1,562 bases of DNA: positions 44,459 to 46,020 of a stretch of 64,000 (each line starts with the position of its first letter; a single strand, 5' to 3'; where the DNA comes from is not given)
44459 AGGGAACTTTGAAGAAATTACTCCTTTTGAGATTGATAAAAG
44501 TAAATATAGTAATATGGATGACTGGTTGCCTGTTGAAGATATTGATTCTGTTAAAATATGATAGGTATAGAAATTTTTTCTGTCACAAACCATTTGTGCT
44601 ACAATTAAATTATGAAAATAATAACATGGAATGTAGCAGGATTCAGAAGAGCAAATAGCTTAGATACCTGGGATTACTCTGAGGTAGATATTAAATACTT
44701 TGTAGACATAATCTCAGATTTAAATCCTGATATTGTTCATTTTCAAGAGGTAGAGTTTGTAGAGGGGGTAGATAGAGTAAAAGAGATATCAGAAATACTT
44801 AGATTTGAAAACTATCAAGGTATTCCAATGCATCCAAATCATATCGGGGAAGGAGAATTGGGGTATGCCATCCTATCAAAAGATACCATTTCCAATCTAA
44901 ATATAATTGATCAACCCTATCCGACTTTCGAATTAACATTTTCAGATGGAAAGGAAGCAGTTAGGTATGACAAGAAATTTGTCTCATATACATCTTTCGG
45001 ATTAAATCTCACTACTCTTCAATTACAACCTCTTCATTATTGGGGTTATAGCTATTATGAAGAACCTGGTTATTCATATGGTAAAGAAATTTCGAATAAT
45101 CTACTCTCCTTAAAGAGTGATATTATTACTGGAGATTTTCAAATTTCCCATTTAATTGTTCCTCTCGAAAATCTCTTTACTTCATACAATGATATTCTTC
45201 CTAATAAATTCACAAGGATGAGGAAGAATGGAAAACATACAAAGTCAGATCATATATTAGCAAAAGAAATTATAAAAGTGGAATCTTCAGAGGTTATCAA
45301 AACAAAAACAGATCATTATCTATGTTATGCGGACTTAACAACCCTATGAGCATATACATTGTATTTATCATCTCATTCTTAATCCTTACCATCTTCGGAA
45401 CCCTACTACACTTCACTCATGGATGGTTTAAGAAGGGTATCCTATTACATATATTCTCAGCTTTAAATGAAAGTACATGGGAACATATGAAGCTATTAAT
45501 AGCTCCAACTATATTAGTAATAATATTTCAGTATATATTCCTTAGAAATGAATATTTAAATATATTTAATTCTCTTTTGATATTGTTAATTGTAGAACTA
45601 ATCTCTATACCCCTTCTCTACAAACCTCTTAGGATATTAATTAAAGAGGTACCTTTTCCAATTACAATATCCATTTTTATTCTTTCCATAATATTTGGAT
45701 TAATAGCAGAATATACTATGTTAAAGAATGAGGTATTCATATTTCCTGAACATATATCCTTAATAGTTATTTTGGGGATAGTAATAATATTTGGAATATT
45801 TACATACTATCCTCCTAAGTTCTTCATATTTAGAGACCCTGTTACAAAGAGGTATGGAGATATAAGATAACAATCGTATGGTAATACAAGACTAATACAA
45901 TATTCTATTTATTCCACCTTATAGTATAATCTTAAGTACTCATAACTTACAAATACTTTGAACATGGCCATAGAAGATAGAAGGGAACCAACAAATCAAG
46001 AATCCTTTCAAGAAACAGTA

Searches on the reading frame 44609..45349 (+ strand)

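Call 60: search_protein_families(library=pfam, proteins=[window:44609-45349:+], max_evalue=0.01)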
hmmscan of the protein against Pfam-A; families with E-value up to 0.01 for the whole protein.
window:44609-45349:+ (246 aa): 1 family
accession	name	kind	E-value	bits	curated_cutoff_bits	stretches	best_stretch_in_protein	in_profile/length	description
PF03372.29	Exo_endo_phos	-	8.4e-08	32.7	24.5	1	5-229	1-213/225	Endonuclease/Exonuclease/phosphatase family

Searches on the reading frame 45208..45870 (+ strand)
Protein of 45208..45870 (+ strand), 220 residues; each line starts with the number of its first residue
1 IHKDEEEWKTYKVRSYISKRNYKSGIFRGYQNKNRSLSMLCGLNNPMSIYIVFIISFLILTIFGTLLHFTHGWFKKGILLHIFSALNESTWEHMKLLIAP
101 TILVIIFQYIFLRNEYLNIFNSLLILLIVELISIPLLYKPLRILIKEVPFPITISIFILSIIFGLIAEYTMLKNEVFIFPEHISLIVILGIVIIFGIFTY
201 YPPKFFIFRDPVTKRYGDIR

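Call 60: search_protein_families(library=pfam, proteins=[window:45208-45870:+], max_evalue=0.01)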
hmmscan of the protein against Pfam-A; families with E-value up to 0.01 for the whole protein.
window:45208-45870:+ (220 aa): 1 family
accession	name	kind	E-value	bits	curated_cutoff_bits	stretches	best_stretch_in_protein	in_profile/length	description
PF20122.4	DUF6512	-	6.6e-19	69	26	1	53-217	13-180/181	Family of unknown function (DUF6512)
